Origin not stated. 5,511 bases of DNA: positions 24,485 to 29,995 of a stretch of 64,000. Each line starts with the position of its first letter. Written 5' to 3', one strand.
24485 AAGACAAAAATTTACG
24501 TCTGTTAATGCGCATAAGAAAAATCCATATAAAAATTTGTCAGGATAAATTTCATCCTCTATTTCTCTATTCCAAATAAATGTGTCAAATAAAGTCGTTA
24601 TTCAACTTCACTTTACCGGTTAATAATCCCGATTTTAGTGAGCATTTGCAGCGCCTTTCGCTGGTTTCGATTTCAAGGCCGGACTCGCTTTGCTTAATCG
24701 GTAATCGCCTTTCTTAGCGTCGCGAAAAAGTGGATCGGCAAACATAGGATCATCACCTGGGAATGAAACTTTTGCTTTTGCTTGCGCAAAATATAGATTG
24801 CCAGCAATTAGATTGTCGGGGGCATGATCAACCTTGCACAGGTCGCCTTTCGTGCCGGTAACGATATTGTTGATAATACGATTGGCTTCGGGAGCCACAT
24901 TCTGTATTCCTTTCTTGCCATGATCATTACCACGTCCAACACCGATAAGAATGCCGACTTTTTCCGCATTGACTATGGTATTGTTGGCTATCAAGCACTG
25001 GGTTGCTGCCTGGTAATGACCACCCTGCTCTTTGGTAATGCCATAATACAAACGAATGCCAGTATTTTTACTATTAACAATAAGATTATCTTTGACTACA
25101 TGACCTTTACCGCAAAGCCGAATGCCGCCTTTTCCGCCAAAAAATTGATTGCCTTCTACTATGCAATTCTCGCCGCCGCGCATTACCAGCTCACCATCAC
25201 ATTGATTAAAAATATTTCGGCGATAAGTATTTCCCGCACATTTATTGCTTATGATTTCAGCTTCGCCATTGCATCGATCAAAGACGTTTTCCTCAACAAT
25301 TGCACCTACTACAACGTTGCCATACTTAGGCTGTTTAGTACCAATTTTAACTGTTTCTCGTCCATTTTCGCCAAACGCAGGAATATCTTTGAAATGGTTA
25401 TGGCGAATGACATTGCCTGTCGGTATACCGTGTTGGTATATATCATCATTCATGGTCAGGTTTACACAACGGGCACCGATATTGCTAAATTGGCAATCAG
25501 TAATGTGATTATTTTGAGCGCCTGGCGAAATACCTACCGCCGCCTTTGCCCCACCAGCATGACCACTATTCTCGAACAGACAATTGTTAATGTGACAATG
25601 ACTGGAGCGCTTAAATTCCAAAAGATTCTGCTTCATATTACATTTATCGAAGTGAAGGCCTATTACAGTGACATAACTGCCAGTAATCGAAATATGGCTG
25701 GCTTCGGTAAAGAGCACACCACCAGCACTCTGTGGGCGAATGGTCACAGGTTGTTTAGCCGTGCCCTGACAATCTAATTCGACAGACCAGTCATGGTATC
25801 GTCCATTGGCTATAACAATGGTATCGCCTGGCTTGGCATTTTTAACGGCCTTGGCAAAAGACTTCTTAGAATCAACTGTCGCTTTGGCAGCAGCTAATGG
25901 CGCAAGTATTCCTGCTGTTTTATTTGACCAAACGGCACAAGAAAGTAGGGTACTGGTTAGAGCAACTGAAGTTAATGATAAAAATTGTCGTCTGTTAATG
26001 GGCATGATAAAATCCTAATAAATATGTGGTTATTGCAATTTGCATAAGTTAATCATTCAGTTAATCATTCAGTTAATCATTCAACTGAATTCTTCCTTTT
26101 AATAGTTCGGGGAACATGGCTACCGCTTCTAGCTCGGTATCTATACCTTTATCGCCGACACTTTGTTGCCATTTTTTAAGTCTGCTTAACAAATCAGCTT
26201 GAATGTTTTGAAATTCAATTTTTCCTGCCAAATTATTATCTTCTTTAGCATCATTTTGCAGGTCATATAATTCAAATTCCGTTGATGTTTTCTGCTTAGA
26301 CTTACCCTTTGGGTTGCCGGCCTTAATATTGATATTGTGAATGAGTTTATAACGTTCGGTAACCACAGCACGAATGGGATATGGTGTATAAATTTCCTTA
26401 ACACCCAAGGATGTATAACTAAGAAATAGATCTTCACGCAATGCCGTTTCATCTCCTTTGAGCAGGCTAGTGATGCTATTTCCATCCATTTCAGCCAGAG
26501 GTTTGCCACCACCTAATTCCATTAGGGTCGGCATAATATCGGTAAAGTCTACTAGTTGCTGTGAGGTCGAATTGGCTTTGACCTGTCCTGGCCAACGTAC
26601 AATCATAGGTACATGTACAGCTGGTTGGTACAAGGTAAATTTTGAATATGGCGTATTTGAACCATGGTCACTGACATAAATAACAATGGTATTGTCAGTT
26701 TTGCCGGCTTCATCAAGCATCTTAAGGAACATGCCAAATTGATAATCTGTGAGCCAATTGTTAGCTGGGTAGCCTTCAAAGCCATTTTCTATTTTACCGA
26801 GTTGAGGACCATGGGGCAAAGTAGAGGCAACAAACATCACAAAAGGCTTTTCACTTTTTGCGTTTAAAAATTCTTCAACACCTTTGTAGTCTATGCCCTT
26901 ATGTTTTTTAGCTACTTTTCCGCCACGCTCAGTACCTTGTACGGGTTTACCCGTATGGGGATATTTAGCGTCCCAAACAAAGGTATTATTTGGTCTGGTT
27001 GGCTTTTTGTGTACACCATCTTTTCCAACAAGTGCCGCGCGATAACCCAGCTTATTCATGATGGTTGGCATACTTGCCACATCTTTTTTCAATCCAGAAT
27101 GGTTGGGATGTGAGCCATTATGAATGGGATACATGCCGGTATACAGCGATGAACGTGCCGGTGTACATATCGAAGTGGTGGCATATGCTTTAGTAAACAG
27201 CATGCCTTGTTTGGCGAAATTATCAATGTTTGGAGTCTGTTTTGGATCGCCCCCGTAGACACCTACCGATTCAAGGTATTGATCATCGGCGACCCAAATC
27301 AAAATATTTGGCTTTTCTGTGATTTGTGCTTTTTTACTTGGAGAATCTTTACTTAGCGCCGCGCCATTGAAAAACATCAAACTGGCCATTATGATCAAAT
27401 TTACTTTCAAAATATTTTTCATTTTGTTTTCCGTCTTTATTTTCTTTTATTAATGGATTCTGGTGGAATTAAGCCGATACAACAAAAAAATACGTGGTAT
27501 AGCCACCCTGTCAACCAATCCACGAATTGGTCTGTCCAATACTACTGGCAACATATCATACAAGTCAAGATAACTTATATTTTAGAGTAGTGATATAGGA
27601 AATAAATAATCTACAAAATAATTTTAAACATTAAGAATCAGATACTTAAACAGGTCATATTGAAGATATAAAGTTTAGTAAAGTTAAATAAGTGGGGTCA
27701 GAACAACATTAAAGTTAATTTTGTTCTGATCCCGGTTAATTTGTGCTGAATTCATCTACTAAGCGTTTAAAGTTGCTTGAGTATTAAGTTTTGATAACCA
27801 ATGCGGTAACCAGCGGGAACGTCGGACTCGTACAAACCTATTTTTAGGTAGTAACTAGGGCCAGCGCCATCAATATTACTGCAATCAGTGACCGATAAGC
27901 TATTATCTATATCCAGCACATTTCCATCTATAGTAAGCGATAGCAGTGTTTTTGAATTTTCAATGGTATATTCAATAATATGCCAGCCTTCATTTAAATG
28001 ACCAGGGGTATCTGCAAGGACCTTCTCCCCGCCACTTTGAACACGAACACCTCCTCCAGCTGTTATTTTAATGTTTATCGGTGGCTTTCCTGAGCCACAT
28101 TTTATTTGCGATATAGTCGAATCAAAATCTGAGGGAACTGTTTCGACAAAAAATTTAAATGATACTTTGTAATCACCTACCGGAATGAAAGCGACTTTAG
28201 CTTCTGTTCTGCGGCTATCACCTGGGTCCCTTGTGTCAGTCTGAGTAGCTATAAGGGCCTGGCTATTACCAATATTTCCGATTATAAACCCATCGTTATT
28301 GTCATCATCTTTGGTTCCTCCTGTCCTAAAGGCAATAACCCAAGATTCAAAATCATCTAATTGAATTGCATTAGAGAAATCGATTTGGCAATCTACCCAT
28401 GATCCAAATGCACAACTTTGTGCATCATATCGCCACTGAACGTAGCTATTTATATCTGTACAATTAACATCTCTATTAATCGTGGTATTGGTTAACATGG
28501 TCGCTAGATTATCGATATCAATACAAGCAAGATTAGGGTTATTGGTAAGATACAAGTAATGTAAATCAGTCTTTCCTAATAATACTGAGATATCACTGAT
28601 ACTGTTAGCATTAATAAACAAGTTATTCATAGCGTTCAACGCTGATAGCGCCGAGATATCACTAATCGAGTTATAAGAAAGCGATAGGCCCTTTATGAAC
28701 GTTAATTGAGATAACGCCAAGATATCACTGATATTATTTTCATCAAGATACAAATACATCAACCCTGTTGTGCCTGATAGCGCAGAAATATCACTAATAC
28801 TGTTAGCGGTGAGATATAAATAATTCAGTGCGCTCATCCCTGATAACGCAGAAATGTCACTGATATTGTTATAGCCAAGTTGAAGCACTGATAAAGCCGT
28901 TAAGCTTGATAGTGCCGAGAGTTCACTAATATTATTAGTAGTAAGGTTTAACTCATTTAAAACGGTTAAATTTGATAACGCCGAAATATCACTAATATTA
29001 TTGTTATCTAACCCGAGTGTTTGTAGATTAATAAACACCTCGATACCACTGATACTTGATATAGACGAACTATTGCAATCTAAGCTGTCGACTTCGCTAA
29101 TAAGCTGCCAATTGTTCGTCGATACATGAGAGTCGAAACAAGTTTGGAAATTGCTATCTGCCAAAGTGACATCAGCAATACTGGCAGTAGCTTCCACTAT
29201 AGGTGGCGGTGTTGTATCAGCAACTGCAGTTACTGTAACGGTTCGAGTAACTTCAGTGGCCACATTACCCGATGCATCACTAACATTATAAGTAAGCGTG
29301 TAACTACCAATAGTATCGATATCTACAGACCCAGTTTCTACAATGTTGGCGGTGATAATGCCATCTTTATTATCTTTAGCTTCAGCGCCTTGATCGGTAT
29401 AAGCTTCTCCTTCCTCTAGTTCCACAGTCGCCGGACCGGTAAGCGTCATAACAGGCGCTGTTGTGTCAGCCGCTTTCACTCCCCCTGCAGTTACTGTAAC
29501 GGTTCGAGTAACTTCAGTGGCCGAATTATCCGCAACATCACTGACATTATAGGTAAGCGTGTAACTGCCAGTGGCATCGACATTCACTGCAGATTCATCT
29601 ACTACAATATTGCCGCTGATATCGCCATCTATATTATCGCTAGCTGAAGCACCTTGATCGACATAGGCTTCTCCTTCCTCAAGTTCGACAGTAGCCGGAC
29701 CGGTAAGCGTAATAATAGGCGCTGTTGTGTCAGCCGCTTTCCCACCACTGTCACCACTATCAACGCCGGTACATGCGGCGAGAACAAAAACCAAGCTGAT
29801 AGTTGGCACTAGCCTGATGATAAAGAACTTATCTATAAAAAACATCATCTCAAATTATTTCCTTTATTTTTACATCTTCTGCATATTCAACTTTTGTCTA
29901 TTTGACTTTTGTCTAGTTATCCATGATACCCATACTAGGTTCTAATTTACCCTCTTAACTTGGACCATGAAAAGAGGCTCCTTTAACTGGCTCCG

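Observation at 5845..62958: One promoter-operator module cloned six times with exact spacing: a complete regulon readable from sequence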

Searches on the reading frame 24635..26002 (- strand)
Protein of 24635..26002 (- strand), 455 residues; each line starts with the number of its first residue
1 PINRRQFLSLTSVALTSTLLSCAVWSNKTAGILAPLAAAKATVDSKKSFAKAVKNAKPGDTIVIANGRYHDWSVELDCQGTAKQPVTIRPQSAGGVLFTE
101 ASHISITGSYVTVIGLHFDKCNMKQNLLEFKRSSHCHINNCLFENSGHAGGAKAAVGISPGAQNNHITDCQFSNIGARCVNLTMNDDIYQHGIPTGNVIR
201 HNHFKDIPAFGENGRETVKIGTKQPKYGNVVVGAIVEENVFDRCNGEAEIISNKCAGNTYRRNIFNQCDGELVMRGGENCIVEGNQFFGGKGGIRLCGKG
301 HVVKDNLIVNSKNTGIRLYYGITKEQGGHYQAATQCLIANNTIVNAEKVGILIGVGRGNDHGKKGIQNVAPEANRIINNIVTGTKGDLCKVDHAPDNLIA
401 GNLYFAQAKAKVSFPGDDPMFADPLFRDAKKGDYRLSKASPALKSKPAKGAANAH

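Call 7: search_protein_families(library=pfam, proteins=[window:24635-26002:-])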
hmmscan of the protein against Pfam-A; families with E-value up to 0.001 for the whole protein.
window:24635-26002:- (455 aa): 4 families
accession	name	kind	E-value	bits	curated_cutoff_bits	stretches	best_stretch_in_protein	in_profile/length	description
PF14592.12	Chondroitinas_B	-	3.1e-51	175.2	24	1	43-386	1-359/426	Chondroitinase B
PF13229.12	Beta_helix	-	3.6e-13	49.9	25.9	1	234-357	34-148/158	Right handed beta helix region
PF05048.19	NosD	-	5.8e-09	36.1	23.6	1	245-405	36-169/212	Periplasmic copper-binding protein (NosD)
PF17161.10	DUF5123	-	5.2e-05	24.8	35.1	0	338-443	3-105/113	Domain of unknown function (DUF5123)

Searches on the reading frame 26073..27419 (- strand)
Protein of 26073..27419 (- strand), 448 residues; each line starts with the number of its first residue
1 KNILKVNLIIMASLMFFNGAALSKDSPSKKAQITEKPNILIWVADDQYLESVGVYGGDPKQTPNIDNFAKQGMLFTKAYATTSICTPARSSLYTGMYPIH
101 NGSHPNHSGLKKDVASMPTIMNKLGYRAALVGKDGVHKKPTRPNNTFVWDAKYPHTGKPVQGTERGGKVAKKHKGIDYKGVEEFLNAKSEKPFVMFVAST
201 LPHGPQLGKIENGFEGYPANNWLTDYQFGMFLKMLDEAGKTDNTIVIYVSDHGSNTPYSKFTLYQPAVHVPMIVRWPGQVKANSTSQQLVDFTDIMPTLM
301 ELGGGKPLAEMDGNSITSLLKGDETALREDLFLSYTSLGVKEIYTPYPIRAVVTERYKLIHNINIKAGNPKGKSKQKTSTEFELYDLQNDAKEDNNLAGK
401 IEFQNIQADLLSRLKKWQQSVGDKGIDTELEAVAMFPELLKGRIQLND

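Call 7: search_protein_families(library=pfam, proteins=[window:26073-27419:-])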
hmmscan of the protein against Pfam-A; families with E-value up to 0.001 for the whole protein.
window:26073-27419:- (448 aa): 4 families
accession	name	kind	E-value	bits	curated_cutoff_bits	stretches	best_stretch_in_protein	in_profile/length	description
PF00884.28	Sulfatase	-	3.9e-42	145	25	1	37-304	1-300/301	Sulfatase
PF16347.10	SGSH_C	-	8.3e-25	88.2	29.3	1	258-419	6-153/154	N-sulphoglucosamine sulphohydrolase, C-terminal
PF01663.27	Phosphodiest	-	1.5e-05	25.2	23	0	60-102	18-61/342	Type I phosphodiesterase / nucleotide pyrophosphatase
PF02995.22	DUF229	-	0.00053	19.2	25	1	220-256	309-345/496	Protein of unknown function (DUF229)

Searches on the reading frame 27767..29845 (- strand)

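Call 7: search_protein_families(library=pfam, proteins=[window:27767-29845:-])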
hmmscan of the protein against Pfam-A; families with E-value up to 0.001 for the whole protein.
window:27767-29845:- (692 aa): 8 families
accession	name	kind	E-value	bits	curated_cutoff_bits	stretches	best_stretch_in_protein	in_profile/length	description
PF16403.11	Bact_surface_Ig-like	-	9.6e-39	131.7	27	2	133-205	1-71/71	Bacterial surface protein, Ig-like domain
PF12799.13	LRR_4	-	3e-20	72.2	27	2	317-357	2-43/44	Leucine Rich repeats (2 copies)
PF13855.12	LRR_8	-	3.4e-12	46.4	27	2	310-350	19-61/61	Leucine rich repeat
PF18981.6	InlK_D3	-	1.8e-05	25.2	25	0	155-205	27-75/75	Internalin K domain (D3/D4)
PF23598.1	LRR_14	-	4.5e-05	22.8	40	1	236-345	11-124/353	Leucine-rich repeat region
PF23952.1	LRR_EndoS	-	4.8e-05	24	27.9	0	276-353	27-97/116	Endo-beta-N-acetylglucosaminidase EndoS LRR domain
PF14580.12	LRR_9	-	0.00012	22.2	30.5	0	251-322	43-116/175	Leucine-rich repeat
PF23237.1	HYR_4C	-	0.00068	20.2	27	0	152-205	21-73/73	HYR-like domain with 4 cysteines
